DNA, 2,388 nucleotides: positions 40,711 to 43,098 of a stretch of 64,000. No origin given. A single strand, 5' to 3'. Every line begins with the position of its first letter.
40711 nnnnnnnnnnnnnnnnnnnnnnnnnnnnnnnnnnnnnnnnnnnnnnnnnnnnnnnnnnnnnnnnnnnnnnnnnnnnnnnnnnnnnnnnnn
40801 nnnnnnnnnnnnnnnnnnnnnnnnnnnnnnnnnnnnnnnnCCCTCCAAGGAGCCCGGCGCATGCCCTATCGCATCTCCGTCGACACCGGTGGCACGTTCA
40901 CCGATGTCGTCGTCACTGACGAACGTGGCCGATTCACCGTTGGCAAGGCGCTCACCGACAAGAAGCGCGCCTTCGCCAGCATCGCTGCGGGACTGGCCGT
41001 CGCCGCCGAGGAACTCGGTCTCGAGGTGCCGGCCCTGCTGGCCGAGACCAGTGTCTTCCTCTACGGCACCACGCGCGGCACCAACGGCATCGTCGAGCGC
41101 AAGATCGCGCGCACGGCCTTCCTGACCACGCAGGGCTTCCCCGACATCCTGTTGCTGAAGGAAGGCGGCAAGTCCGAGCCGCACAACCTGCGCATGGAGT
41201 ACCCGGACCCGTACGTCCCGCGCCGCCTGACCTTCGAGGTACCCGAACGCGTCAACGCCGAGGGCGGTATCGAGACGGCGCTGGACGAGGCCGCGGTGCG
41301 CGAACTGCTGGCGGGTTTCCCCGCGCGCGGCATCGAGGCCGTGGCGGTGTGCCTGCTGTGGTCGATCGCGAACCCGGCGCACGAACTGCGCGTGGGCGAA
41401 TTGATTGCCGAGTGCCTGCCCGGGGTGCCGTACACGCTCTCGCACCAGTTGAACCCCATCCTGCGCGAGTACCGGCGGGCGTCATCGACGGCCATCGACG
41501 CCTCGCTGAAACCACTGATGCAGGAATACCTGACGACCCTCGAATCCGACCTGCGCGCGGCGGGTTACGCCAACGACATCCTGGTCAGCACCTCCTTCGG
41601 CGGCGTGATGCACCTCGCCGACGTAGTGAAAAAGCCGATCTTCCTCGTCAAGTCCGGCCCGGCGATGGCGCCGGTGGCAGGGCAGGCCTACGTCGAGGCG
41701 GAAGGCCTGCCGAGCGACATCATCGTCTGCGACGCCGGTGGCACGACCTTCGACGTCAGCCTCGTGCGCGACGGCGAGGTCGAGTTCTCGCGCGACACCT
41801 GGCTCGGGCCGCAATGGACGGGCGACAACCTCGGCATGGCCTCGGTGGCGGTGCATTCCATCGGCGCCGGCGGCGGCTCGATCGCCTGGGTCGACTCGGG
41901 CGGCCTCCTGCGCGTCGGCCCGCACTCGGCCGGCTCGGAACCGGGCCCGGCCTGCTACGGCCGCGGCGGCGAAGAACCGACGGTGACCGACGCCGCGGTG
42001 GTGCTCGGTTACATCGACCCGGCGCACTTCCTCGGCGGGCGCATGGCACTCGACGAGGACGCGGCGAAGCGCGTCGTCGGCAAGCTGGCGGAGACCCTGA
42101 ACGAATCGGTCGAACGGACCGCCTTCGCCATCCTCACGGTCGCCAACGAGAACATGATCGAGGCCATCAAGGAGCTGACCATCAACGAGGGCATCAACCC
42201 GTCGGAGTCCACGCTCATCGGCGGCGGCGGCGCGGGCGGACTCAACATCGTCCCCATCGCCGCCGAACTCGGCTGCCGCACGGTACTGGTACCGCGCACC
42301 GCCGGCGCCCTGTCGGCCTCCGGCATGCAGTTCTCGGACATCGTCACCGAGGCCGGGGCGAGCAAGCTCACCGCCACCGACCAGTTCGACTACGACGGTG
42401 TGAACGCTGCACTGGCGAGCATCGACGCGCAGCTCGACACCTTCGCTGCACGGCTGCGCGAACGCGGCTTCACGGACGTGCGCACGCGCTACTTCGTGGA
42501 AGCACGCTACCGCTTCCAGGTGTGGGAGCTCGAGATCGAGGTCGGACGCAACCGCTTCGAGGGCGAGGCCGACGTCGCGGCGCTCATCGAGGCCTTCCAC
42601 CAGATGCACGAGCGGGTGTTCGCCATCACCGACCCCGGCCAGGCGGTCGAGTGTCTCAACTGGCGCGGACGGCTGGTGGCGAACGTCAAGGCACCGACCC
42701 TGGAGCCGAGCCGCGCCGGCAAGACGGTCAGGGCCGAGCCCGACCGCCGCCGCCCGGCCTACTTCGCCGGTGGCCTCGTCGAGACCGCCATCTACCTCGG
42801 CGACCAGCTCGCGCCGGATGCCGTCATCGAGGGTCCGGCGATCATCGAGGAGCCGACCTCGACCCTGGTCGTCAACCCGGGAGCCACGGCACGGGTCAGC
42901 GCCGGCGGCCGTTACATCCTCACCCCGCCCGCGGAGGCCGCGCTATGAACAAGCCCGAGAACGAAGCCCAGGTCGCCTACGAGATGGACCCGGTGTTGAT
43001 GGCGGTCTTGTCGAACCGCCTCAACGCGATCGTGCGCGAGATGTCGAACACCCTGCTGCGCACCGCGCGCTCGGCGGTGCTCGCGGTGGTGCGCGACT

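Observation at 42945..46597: Inverted duplication of hyuB: two B-subunit genes of about 1.8 kb face each other across about 50 bp, with only one hyuA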

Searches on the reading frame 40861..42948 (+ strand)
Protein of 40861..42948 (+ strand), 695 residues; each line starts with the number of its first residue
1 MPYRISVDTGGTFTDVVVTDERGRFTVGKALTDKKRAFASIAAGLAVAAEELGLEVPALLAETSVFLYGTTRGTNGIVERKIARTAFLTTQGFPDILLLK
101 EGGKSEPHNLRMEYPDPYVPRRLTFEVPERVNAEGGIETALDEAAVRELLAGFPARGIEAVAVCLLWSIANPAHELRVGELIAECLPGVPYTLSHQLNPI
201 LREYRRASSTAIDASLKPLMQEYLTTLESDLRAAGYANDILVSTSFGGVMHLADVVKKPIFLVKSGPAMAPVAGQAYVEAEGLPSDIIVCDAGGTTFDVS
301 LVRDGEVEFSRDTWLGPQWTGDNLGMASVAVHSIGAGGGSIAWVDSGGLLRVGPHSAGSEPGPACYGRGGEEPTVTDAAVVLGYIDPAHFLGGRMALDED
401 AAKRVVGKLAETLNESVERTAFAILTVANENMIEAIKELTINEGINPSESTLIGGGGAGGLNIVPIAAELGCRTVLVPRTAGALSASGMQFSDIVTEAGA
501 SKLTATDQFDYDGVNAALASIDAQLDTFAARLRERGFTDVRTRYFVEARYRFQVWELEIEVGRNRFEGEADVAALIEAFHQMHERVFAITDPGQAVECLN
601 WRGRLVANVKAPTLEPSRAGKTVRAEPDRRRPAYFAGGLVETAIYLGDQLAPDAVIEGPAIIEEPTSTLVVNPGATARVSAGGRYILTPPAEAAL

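Call 10: search_protein_families(library=pfam, proteins=[window:40861-42948:+])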
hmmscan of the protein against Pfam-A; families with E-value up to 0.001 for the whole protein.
window:40861-42948:+ (695 aa): 3 families
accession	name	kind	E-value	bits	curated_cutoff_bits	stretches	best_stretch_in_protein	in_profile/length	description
PF01968.24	Hydantoinase_A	-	8.3e-79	265.3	22.9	1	206-497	1-290/291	Hydantoinase/oxoprolinase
PF05378.19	Hydant_A_N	-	8e-43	146.6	25.2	1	4-184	1-174/176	Hydantoinase/oxoprolinase N-terminal region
PF19278.4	Hydant_A_C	-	5.5e-17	62.2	21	1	538-679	37-182/193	Hydantoinase/oxoprolinase C-terminal domain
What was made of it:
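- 40861..42948 (+): hyuA. It encodes the ATP-binding alpha subunit (695 aa) and is the only hyuA in the window. Pfam Hydant_A_N, Hydantoinase_A and Hydant_A_C all match (call 10).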

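Call 23: search_solved_structures(query=window:40861-42945:+, max_evalue=0.001)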
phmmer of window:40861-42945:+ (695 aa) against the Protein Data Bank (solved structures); distinct sequences matched with E-value up to 0.001: 6.
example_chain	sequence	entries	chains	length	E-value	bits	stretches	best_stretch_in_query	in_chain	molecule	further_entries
6yra_A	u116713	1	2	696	4.2e-124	418.6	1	2-689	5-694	5-oxoprolinase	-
7hk5_A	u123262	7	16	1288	1.5e-100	340.8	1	4-691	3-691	N-methylhydantoinase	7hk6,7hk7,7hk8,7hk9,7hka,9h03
5l9w_B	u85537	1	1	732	4.5e-78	266.5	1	5-687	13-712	Acetophenone carboxylase gamma subunit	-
5m45_B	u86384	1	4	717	1.1e-55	192.6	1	5-675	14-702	Acetone carboxylase beta subunit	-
5svb_B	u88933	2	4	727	2.3e-55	191.5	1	5-675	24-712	Acetone carboxylase beta subunit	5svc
5l9w_b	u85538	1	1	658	3.4e-41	144.6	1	3-682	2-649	Acetophenone carboxylase alpha subunit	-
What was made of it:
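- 40861..42948 (+): The best solved relative is CapA, 6YRA_A, E 4e-124 (call 23).
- Closest known: Acetophenone carboxylase Apc. Different: The duplicated subunit in Apc is the ATP-binding HyuA type: alpha and alpha' are 30% identical, and our HyuA matches both chains (call 23).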

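Call 24: search_protein_families(library=ncbifam, proteins=[window:40861-42945:+], max_evalue=0.00001)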
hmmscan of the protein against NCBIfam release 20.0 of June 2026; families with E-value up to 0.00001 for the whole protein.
window:40861-42945:+ (695 aa): 3 families
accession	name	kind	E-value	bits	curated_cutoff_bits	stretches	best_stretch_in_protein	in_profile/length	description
NF050156.1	CapLactmsAlpCapA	equivalog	2.3e-168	561.6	1000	1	3-688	1-686/689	caprolactamase subunit alpha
NF042975.2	AcphenoCarb_ApcC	equivalog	1.8e-88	297.5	1500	1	5-679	11-701/733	acetophenone carboxylase subunit gamma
NF042960.1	AcphenoCarb_ApcA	equivalog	3.7e-54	184.1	1250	1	4-683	3-651/658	acetophenone carboxylase subunit alpha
